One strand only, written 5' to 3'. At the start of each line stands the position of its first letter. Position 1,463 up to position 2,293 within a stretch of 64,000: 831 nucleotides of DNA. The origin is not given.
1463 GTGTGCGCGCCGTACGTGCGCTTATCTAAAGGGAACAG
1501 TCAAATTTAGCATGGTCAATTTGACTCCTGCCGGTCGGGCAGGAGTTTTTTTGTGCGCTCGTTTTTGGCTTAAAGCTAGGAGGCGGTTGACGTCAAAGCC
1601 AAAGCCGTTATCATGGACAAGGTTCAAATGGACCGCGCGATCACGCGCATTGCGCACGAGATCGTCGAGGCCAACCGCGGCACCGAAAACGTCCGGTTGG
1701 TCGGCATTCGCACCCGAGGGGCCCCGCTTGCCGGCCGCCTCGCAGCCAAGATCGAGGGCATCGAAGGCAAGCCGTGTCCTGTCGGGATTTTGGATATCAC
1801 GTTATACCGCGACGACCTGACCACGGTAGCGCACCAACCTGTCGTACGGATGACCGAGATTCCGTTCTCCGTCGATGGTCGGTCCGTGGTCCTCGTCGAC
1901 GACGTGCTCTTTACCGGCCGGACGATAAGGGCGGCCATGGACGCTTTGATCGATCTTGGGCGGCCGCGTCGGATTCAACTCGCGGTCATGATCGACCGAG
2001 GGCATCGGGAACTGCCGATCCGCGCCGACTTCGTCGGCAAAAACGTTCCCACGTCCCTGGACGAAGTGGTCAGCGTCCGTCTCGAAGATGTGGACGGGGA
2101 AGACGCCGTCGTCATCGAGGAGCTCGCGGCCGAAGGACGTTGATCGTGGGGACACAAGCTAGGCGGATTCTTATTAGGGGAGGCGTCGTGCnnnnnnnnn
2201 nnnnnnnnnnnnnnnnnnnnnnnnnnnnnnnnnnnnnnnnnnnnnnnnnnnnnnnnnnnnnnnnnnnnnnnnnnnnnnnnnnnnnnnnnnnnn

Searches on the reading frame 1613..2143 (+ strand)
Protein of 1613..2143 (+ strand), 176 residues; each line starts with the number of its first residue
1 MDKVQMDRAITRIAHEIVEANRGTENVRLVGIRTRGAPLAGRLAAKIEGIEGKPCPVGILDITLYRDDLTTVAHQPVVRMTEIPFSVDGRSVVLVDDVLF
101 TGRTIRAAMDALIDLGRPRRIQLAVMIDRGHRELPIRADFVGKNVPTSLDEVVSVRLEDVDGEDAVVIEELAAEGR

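Call 40: search_protein_families(library=pfam, proteins=[window:1613-2143:+], max_evalue=0.00001)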
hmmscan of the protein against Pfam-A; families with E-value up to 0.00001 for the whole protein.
window:1613-2143:+ (176 aa): 2 families
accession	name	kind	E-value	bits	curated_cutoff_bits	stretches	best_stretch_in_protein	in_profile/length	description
PF00156.33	Pribosyltran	-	1.8e-26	92.8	26.3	1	7-149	12-155/158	Phosphoribosyl transferase domain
PF14681.12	UPRTase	-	8.9e-07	29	27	1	59-127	93-159/206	Uracil phosphoribosyltransferase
